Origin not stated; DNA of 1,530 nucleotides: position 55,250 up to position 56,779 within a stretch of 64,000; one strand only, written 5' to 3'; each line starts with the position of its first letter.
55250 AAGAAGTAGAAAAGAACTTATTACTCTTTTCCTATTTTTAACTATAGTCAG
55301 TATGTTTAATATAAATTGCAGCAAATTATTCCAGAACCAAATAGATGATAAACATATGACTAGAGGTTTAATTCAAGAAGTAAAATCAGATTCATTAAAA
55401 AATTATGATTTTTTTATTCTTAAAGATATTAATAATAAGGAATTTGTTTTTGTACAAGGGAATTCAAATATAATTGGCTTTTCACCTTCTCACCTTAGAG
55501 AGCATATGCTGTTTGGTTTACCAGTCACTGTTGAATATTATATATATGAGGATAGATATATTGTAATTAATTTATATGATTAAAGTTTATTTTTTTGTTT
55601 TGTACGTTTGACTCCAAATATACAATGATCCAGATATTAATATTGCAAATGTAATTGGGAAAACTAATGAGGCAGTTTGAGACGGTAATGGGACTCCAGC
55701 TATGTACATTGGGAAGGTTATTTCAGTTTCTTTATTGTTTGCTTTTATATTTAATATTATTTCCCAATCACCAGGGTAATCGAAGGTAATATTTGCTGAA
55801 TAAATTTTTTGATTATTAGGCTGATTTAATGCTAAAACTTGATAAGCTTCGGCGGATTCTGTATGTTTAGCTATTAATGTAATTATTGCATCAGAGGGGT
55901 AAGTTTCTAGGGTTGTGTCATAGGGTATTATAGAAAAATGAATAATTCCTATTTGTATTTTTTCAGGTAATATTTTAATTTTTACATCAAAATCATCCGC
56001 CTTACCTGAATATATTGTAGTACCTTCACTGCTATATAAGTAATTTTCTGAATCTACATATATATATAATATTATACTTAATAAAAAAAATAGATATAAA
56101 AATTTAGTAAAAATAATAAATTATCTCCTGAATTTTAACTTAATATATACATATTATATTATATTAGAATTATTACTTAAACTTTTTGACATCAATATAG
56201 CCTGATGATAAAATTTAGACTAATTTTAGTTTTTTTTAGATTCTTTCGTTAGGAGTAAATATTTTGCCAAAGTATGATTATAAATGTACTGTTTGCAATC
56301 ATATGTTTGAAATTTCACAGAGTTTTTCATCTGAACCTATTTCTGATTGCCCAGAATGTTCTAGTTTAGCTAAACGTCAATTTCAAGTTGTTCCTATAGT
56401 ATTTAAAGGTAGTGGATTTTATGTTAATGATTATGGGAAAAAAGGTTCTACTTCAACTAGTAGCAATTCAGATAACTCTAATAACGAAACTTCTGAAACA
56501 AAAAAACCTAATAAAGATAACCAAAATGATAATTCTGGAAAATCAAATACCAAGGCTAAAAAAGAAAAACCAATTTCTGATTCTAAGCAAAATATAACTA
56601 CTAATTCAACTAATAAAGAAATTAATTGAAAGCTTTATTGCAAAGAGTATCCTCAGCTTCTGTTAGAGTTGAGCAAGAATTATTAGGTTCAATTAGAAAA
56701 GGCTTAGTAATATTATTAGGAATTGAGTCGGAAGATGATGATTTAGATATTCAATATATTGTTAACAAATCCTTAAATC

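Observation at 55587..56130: A 176-codon gene invisible to ATG/GTG/TTG ORF calling: GGAG + ATT start, exported protein of unknown function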

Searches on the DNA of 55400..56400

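Call 66: search_rna_families(source=window, start=55400, end=56400, threshold=evalue, max_evalue=1)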
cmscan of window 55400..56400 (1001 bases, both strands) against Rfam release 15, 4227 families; matches with E-value up to 1: 1.
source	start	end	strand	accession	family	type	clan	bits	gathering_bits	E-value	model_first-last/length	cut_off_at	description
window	55586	55675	+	RF01005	MIR530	Gene; miRNA;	-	21.4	85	0.24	40-135/172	no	MIR530 microRNA precursor family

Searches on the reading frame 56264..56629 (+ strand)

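Call 4: search_protein_families(library=pfam, proteins=[window:56264-56629:+], max_evalue=1)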
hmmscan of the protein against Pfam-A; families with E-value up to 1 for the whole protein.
window:56264-56629:+ (121 aa): 8 families
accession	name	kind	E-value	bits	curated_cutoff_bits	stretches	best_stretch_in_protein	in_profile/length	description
PF09723.15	Zn_ribbon_8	-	5e-12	46.1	34.4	1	1-40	1-41/41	Zinc ribbon domain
PF21349.2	RUBY_RBDX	-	0.062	13.2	26.5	1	6-33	1-23/30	Rubrerythrin, rubredoxin-like domain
PF01820.27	Dala_Dala_lig_N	-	0.067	14.2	34.6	1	33-95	25-87/121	D-ala D-ala ligase N-terminus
PF13453.11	Zn_ribbon_TFIIB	-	0.067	13.1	22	1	7-32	1-25/41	Transcription factor zinc-finger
PF01155.25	HypA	-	0.1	13.1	28.9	1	4-35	69-95/112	Hydrogenase/urease nickel incorporation, metallochaperone, hypA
PF02487.23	CLN3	-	0.45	10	31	1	40-110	151-219/395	CLN3 protein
PF03666.18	NPR3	-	0.46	9.7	27.5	1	43-111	34-100/456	Nitrogen Permease regulator of amino acid transport activity 3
PF17283.8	Zn_ribbon_SprT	-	0.64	10.5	28.1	0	2-12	1-11/38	SprT-like zinc ribbon domain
